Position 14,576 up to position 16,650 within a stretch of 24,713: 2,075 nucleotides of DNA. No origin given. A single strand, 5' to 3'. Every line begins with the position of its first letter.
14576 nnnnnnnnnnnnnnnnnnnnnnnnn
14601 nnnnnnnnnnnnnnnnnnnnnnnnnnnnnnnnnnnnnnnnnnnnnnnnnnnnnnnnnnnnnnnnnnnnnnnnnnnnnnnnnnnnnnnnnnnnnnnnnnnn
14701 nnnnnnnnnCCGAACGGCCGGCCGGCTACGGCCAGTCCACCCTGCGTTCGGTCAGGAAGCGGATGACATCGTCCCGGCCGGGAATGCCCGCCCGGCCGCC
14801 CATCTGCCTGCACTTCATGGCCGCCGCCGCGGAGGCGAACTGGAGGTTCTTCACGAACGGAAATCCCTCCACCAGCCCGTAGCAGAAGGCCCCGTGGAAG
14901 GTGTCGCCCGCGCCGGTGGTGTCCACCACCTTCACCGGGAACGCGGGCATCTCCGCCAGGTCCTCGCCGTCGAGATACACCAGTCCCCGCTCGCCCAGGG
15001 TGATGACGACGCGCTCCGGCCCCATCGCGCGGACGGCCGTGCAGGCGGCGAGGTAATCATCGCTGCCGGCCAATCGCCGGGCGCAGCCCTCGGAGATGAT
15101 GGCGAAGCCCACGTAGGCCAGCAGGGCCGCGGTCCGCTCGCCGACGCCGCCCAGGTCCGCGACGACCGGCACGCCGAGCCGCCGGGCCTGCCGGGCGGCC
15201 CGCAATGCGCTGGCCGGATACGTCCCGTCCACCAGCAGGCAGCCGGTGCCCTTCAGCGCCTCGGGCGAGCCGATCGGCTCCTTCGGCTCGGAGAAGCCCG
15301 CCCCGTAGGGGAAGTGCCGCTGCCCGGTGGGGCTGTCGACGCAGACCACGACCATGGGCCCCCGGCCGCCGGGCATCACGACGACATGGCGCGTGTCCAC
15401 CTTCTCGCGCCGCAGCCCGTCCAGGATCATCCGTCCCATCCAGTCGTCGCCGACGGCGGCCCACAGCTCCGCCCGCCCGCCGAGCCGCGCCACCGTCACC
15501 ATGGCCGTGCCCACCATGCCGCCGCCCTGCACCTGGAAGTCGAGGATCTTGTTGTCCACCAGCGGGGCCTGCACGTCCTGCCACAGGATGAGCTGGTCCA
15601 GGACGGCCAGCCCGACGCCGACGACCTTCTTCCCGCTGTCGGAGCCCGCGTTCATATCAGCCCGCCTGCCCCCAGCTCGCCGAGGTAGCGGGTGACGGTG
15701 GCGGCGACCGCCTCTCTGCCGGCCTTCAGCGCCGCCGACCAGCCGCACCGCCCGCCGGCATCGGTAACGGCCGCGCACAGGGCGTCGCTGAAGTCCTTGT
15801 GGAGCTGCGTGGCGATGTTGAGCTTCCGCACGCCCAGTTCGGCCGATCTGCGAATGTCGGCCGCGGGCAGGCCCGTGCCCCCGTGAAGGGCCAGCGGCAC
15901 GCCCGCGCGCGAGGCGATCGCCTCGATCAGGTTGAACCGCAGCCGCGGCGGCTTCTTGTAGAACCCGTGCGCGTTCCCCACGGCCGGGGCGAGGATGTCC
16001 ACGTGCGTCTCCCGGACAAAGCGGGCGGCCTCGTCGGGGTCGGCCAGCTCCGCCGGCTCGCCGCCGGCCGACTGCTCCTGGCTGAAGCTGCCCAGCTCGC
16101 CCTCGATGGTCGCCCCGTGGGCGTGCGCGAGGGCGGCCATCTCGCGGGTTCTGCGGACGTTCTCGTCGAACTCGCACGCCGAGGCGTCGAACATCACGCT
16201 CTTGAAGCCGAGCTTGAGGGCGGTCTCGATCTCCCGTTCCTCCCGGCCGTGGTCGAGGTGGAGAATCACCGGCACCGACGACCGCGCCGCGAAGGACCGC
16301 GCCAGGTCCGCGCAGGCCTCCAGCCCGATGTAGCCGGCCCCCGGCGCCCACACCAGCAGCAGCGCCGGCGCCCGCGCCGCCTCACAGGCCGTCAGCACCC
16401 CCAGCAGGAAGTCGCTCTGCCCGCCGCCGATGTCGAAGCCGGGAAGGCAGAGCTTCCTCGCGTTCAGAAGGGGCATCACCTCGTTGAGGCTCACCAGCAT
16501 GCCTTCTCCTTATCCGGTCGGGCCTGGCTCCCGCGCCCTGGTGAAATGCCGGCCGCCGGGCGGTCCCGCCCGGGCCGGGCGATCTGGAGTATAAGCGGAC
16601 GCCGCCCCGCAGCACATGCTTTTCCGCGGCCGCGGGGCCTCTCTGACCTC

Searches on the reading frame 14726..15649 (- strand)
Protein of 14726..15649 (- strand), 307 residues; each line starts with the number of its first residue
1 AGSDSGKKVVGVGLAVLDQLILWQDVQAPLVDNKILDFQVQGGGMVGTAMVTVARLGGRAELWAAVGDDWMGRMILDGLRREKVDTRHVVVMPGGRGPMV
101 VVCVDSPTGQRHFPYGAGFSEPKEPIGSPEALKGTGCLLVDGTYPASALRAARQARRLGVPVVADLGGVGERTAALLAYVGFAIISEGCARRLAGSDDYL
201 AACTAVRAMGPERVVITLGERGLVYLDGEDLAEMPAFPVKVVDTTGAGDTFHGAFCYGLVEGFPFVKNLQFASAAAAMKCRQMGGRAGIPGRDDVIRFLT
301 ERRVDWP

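Call 23: search_protein_families(library=pfam, proteins=[window:14726-15649:-], max_evalue=0.01)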
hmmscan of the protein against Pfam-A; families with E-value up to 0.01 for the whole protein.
window:14726-15649:- (307 aa): 1 family
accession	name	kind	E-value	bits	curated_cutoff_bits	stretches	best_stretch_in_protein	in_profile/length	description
PF00294.29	PfkB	-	1.8e-40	139.6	25.8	1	29-290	22-300/302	pfkB family carbohydrate kinase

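Call 80: find_homologous_proteins(query=window:14726-15649:-, max_evalue=1e-40)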
Query window:14726-15649:- (307 aa): 1256 proteins with E <= 1e-40 among 8000 candidates; the best 120 are listed.
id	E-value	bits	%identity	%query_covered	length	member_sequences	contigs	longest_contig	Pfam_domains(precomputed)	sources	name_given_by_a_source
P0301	6.3e-188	642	94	100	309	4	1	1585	PF00294.30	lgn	-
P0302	1.7e-165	568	84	98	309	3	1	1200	PF00294.30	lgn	-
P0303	4.4e-160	550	81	98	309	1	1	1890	PF00294.30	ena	-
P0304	1.4e-157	542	80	98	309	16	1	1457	PF00294.30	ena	-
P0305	5.1e-154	530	78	99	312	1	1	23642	PF00294.30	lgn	-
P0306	1.2e-150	519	76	100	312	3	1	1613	PF00294.30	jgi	jgi:sulfofructose kinase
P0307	7.4e-149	513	76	98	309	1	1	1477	PF00294.30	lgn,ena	-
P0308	1.3e-145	503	74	99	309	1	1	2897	PF00294.30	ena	-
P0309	2.1e-137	476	71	98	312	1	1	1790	PF00294.30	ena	-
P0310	3.1e-134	465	72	94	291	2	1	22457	PF00294.30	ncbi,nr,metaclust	ncbi:MAG: hypothetical protein AMJ81_06540 [Phycisphaerae bacterium SM23_33]|nr:MAG: hypothetical pr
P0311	2.3e-132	459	73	95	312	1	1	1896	PF00294.30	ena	-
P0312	1.3e-122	427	76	80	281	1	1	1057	PF00294.30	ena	-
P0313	1.1e-121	424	64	98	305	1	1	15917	PF00294.30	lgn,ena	-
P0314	2.2e-121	423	65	96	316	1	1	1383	PF00294.30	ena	-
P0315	1.0e-119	418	62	99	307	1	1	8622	PF00294.30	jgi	-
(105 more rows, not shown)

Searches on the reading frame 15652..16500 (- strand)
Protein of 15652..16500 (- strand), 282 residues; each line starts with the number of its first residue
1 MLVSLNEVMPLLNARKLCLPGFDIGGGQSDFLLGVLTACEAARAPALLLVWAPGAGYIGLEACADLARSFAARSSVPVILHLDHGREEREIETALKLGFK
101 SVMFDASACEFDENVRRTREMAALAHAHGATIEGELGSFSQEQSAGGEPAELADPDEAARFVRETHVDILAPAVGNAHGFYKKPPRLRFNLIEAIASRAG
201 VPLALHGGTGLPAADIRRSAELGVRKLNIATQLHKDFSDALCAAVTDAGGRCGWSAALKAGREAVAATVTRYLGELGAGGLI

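Call 23: search_protein_families(library=pfam, proteins=[window:15652-16500:-], max_evalue=0.01)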
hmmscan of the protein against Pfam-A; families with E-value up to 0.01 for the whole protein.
window:15652-16500:- (282 aa): 1 family
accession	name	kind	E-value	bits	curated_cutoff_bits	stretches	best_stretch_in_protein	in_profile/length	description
PF01116.26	F_bP_aldolase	-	6.3e-69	233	25.5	1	28-278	24-274/277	Fructose-bisphosphate aldolase class-II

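Call 62: find_encoding_contigs(protein=window:15652-16500:-, flank=5000, max_places=6)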
Protein window:15652-16500:- (282 aa): no gene with exactly this product is on record in the collection.

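Call 64: find_related_loci(query=window:15652-16500:-, collection=metagenome_contigs, flank=5000)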
Query window:15652-16500:- (282 aa) in metagenome_contigs; peptide patterns used: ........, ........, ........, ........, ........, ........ (x = any residue, [..] = any of these).
451 stretches matched a pattern; 20 encode a relative of the query (tblastn E <= 1e-3); 20 distinct loci.
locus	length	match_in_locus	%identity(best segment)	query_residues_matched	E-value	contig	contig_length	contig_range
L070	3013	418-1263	94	1-282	0e+0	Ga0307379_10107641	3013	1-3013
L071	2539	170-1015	88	1-282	2e-173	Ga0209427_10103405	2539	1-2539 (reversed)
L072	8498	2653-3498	84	1-282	2e-159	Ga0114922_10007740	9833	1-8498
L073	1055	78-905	81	1-282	4e-156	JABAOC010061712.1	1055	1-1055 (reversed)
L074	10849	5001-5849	77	1-282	7e-132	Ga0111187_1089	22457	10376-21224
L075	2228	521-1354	62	5-282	2e-119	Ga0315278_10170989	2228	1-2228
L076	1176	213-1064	59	1-281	3e-112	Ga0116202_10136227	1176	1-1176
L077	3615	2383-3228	33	1-282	8e-48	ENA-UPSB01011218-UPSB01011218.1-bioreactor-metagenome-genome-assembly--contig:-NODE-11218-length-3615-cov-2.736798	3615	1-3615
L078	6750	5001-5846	33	1-282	8e-48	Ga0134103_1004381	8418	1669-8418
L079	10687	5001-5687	37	2-232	3e-46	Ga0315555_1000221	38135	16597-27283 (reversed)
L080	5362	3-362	63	163-282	4e-46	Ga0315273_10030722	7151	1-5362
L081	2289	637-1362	37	2-243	3e-46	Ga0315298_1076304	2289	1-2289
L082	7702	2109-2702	40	35-232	1e-45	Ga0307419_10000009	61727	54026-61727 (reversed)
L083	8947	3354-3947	40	35-232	2e-45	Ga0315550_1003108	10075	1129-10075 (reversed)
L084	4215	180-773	40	35-232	1e-45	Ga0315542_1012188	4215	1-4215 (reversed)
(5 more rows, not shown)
